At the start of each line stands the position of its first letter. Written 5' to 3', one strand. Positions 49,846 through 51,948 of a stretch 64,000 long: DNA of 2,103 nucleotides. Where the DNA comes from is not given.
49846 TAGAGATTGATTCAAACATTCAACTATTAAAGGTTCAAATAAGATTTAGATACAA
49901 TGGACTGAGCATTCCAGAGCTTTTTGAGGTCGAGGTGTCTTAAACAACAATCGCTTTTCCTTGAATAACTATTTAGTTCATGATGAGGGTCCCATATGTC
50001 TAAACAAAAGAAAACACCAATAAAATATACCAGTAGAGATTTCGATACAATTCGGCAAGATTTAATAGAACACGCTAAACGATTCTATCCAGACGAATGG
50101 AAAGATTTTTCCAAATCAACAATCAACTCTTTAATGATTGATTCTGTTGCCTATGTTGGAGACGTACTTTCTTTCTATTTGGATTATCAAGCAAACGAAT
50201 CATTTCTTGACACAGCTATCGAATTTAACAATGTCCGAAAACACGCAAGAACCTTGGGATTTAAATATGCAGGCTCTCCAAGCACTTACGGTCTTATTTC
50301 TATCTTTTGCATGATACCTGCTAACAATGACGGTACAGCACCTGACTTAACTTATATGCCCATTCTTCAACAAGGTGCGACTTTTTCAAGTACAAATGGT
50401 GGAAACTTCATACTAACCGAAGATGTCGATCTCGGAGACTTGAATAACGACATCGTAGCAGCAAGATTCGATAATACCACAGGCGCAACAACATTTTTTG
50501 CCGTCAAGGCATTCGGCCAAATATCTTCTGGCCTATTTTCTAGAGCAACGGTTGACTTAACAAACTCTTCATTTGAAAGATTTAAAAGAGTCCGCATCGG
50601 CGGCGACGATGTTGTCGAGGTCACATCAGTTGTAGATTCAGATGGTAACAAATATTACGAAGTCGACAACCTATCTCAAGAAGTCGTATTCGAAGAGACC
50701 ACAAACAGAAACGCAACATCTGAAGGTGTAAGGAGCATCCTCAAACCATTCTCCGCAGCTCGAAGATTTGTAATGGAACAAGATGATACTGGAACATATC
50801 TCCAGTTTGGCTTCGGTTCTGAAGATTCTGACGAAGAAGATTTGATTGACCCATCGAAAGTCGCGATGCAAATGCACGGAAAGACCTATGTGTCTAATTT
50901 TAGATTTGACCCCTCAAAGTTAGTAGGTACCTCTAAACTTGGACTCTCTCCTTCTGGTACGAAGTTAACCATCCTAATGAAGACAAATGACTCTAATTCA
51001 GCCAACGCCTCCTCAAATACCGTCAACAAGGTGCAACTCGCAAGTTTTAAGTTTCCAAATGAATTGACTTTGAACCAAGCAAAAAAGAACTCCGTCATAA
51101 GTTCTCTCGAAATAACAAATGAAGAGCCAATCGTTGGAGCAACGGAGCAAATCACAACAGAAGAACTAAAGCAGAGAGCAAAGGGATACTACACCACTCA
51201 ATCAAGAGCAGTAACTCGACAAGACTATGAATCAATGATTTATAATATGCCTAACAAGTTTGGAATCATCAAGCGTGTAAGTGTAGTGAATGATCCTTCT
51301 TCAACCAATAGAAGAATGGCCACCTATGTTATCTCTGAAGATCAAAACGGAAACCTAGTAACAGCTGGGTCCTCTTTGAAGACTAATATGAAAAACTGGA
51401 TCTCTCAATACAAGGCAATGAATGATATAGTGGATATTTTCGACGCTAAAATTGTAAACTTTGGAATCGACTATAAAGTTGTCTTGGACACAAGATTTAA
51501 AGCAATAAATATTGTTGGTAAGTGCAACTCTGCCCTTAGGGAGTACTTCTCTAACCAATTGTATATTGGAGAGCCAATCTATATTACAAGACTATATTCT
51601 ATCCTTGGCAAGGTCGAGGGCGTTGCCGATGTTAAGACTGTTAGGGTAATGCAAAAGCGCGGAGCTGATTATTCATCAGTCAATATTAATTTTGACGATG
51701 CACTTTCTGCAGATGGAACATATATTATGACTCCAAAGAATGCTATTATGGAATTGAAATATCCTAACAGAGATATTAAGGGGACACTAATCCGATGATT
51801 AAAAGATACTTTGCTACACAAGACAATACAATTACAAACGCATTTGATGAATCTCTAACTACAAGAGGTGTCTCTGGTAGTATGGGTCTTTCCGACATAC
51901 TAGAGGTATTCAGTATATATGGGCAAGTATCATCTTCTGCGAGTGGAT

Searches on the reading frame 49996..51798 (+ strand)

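Call 13: search_protein_families(library=phrogs, proteins=[window:49996-51798:+], max_evalue=0.001)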
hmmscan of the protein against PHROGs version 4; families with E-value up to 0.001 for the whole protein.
window:49996-51798:+ (600 aa): 4 families
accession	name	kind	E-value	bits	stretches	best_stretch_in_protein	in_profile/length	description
phrog_6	-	tail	4.3e-25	89.4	2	368-570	212-396/548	baseplate wedge subunit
phrog_219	-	tail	1.2e-21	77.9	2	350-522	262-429/598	baseplate wedge subunit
phrog_10646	-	tail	2e-17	63.4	1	9-101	26-118/1142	baseplate wedge subunit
phrog_4226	-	tail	1.7e-05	25.3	1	358-550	14-201/228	baseplate protein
